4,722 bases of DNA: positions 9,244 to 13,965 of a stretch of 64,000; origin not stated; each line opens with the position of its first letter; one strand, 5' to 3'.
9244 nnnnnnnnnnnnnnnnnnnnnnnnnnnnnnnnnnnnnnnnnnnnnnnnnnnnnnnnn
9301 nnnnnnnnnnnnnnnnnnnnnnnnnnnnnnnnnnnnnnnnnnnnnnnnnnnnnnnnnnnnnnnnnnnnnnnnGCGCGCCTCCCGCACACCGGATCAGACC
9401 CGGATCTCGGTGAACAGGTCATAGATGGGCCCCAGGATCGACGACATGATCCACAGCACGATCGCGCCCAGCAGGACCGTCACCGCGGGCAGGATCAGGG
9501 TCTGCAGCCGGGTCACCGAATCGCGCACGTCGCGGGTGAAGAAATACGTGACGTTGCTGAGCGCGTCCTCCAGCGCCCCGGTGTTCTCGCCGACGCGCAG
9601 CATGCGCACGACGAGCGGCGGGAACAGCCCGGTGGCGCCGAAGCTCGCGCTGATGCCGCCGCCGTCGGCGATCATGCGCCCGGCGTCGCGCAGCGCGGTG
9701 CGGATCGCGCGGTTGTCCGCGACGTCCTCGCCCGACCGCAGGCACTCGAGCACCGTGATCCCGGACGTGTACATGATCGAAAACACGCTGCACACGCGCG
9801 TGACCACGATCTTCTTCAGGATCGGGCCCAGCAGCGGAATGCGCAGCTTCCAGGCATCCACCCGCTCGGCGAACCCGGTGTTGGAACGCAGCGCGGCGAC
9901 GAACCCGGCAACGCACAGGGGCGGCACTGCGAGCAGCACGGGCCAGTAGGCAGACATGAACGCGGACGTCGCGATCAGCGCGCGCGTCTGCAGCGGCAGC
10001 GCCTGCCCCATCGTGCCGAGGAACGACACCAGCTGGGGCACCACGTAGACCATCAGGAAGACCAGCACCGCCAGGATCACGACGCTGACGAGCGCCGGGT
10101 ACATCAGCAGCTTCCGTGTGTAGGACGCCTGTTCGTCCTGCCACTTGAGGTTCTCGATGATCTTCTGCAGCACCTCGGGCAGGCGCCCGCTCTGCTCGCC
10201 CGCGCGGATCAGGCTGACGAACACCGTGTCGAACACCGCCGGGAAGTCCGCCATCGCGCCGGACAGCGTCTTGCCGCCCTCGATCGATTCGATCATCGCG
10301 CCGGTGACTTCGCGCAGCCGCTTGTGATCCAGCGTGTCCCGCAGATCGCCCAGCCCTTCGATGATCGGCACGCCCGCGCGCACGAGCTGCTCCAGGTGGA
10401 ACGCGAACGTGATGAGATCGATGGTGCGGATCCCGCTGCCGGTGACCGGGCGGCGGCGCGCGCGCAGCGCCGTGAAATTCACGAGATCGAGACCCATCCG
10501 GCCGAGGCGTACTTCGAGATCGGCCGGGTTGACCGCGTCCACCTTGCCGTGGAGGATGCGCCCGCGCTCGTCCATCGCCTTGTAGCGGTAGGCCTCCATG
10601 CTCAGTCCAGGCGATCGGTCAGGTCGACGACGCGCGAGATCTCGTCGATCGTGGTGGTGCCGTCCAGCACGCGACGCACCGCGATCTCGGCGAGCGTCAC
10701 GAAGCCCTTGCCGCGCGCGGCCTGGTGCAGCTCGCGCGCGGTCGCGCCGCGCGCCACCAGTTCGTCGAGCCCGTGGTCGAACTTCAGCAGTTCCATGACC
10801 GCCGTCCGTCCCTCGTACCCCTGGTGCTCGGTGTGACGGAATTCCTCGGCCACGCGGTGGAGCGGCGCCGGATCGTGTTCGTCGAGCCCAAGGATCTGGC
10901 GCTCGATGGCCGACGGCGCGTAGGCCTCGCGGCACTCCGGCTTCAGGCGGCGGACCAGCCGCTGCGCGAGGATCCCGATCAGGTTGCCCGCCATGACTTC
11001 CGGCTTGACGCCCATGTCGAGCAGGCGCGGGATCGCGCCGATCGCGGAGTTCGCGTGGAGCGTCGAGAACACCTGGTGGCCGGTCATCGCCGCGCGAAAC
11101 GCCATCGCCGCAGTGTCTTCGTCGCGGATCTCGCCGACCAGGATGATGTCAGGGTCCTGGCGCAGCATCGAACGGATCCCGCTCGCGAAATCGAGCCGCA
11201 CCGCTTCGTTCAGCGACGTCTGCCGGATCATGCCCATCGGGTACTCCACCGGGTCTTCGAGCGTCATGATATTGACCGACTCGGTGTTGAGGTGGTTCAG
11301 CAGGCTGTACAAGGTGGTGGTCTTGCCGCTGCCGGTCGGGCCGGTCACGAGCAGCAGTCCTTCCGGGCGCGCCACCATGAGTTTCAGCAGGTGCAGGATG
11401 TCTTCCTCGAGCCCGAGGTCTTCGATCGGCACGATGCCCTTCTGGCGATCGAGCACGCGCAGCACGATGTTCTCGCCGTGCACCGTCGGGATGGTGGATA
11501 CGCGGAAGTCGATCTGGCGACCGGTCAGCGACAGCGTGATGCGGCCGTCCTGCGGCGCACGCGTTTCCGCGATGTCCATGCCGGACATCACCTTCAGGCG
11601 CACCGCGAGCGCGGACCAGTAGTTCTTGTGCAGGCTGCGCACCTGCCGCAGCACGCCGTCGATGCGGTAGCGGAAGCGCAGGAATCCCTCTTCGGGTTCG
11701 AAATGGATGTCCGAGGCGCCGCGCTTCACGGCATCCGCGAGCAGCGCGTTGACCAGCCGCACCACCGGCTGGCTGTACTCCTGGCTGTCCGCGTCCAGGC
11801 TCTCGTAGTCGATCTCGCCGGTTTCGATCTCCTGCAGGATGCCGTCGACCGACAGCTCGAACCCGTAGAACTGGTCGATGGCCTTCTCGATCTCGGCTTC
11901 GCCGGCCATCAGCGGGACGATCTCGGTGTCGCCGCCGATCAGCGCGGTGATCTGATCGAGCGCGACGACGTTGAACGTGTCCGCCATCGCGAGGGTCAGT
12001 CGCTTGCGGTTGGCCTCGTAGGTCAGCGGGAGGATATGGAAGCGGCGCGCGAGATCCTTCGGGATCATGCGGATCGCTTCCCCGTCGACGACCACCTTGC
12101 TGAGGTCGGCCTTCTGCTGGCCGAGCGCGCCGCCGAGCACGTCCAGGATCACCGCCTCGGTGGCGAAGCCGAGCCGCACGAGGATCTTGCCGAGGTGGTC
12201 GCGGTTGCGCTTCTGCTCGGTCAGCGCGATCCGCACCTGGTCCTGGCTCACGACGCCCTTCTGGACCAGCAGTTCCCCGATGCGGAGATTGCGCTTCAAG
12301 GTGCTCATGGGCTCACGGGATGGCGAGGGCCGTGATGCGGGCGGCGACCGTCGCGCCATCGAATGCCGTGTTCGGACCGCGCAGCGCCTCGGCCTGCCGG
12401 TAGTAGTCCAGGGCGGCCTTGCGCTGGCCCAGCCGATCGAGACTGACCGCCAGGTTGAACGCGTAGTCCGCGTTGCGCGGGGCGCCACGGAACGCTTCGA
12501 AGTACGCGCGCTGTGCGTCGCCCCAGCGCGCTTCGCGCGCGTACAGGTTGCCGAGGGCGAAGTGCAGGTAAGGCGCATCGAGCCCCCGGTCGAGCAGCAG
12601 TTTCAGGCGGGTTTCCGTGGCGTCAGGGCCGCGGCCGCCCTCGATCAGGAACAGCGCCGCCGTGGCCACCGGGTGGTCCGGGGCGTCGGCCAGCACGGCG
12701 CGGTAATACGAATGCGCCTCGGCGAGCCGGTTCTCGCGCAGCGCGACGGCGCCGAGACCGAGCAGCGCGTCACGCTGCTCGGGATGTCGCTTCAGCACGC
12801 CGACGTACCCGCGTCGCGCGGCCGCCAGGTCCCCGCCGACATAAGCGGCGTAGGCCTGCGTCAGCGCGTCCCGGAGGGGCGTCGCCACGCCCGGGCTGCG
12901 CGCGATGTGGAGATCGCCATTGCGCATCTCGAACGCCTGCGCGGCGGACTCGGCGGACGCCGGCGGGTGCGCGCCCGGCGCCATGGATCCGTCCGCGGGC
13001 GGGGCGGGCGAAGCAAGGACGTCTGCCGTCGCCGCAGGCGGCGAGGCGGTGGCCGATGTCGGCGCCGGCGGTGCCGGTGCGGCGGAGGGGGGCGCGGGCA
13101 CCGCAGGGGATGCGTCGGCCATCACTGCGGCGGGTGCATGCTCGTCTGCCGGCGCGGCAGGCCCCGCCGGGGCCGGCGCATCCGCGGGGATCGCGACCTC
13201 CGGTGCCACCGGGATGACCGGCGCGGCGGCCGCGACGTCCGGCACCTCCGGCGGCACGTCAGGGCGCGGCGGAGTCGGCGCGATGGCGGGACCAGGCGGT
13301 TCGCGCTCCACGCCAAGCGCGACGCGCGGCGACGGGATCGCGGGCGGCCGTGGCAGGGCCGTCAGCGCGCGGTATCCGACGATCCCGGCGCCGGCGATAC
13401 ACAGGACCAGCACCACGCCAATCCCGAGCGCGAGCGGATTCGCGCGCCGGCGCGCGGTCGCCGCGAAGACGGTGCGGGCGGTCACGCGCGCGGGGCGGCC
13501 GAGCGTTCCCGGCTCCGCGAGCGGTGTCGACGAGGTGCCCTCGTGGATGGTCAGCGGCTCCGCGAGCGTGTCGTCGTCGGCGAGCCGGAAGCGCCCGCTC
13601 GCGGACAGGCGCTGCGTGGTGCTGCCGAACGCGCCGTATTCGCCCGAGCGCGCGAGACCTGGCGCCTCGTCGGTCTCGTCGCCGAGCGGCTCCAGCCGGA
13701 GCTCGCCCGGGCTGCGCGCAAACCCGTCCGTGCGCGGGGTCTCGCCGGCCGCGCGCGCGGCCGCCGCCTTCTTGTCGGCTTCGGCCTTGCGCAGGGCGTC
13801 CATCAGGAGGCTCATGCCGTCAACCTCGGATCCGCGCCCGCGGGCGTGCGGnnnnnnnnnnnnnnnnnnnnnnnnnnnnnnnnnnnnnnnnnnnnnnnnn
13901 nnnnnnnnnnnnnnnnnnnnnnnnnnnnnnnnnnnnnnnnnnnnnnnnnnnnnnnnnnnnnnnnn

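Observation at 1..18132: MSH-class type IV filament locus with rearranged gene order and its own multi-TM kinase / sigma54 regulator pair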

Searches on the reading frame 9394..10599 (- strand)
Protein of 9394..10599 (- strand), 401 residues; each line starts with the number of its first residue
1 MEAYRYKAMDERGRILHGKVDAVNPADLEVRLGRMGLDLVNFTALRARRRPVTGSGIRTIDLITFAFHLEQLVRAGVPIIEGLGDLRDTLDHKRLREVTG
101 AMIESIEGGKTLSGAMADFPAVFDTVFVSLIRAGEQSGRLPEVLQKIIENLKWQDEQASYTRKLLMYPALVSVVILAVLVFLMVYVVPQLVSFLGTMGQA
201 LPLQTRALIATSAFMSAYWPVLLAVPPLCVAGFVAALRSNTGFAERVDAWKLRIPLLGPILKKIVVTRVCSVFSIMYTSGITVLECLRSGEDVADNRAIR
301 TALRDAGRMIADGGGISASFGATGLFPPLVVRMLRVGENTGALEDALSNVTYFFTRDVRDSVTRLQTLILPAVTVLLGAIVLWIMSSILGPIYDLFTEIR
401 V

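Call 10: search_protein_families(library=ncbifam, proteins=[window:9394-10599:-], max_evalue=0.01)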
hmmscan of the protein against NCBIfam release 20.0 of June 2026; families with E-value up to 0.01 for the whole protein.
window:9394-10599:- (401 aa): 6 families
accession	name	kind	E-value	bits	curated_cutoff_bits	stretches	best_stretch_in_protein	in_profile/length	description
TIGR02120.1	GspF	equivalog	3.3e-90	303.2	424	1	4-395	1-397/401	type II secretion system inner membrane protein GspF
NF052607.1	T4PiliAsmPilCThrm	equivalog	1.5e-69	235.1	700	1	1-398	1-403/406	type IV pilus assembly protein PilC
NF047826.1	T3SSXpsF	equivalog_domain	1.7e-63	214.8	650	1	1-397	1-402/405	type II secretion system protein XpsF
NF052606.1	T4PiliAsmPilCMyx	equivalog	1e-60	205.8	700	1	3-399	21-418/419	type IV pilus assembly protein PilC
NF007861.0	PRK10573.1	equivalog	1.4e-52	179.2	401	1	3-395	6-394/401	protein transport protein HofC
NF041012.2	T4P_ComGB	equivalog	4.6e-30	105.1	240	1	64-395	5-330/332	competence type IV pilus assembly protein ComGB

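Call 12: search_protein_families(library=pfam, proteins=[window:9394-10599:-], max_evalue=0.05)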
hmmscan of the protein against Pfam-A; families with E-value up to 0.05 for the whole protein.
window:9394-10599:- (401 aa): 1 family
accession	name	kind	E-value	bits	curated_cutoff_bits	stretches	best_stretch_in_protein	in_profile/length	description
PF00482.28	T2SSF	-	1.5e-45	154.6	25.2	2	71-188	7-125/125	Type II secretion system (T2SS), protein F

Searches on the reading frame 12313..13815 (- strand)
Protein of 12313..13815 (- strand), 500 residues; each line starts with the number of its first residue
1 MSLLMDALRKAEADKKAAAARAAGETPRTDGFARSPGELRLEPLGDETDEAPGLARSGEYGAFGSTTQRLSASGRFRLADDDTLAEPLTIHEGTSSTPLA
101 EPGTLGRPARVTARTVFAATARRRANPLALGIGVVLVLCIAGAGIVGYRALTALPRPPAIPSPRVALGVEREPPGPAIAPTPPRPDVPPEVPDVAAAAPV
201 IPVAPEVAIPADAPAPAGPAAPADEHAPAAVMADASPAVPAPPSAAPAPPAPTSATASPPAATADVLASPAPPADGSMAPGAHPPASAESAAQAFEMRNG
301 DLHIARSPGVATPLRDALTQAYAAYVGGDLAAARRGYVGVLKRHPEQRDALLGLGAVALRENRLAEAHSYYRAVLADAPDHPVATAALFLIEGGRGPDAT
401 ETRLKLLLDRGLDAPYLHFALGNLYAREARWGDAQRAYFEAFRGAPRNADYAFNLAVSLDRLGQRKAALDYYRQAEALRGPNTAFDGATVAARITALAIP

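Call 10: search_protein_families(library=ncbifam, proteins=[window:12313-13815:-], max_evalue=0.01)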
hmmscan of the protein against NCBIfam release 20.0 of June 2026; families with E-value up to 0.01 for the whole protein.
window:12313-13815:- (500 aa): 14 families
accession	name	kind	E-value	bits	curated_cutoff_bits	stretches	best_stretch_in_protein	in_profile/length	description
NF033920.0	C39_PA2778_fam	equivalog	1.6e-11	44.1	150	2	395-478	170-253/255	PA2778 family cysteine peptidase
TIGR00540.1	TPR_hemY_coli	hypoth_equivalog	1.6e-10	40.3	142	1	413-475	324-385/385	heme biosynthesis-associated TPR protein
TIGR02917.1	PEP_TPR_lipo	equivalog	1.3e-08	33.2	312.2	1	328-473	615-760/899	XrtA/PEP-CTERM system TPR-repeat protein PrsT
TIGR02795.1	tol_pal_ybgF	equivalog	1.1e-06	29.2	90.1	0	322-386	47-114/119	tol-pal system protein YbgF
TIGR02552.1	LcrH_SycD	equivalog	1.5e-06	28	104.8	1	314-384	18-88/136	SycD/LcrH family type III secretion system chaperone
NF040959.1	MamA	equivalog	1.4e-05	24.6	200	1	415-479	105-169/204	magnetosome protein MamA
NF047371.1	FlcA_CTERM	equivalog_domain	4.3e-05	22.2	300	0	410-475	468-533/646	periplasmic flagellar collar protein FlcA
NF008017.0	PRK10747.1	equivalog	7.9e-05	21.7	608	1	397-473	310-385/398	protoheme IX biogenesis protein HemY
NF052415.1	T3SS_chap_SctY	equivalog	0.00053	20.5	70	1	345-438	3-100/106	type III secretion apparatus assembly chaperone SctY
TIGR02521.1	type_IV_pilW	equivalog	0.0027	17.3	154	0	418-478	34-94/234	type IV pilus biogenesis/stability protein PilW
NF008520.0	PRK11447.1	equivalog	0.003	15.4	858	1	318-399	355-436/1157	cellulose synthase complex outer membrane protein BcsC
NF040658.1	Myxo_OME_TraC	equivalog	0.0042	15.8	500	0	319-386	87-164/602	outer membrane exchange accessory lipoprotein TraC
NF033758.1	gliding_GltE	equivalog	0.0045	16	225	0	332-387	104-159/411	adventurous gliding motility TPR repeat lipoprotein GltE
NF011721.1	PRK15174.1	equivalog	0.0085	14.3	1200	0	358-478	187-313/656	Vi polysaccharide transport protein VexE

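Call 12: search_protein_families(library=pfam, proteins=[window:12313-13815:-], max_evalue=0.05)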
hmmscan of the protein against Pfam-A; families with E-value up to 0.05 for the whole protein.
window:12313-13815:- (500 aa): 11 families
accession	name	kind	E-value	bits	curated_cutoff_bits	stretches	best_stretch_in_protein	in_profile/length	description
PF13432.12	TPR_16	-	1.8e-09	38.3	32.7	2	318-382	1-65/65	Tetratricopeptide repeat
PF07719.23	TPR_2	-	3.2e-07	30.4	27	2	449-478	1-30/34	Tetratricopeptide repeat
PF14559.12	TPR_19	-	5.3e-06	27.1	25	2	328-386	5-63/68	Tetratricopeptide repeat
PF13176.12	TPR_7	-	1.7e-05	25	27.9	0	454-475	4-27/36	Tetratricopeptide repeat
PF13424.12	TPR_12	-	2.9e-05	24.6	30.1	1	342-376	39-73/77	Tetratricopeptide repeat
PF13428.12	TPR_14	-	0.0049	17.9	23.5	1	349-387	2-40/44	Tetratricopeptide repeat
PF13431.12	TPR_17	-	0.0069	17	24.4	0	443-464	7-28/34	Tetratricopeptide repeat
PF13174.12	TPR_6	-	0.0077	17.3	26.3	0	453-474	4-25/33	Tetratricopeptide repeat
PF13181.12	TPR_8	-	0.0093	16.5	25.7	0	449-477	1-29/34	Tetratricopeptide repeat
PF00515.34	TPR_1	-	0.016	15.5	27.8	0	453-475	5-27/34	Tetratricopeptide repeat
PF23914.1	TPR_CcmH_CycH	-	0.02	15.1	42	0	329-378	102-151/158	Cytochrome c-type biogenesis protein H TPR domain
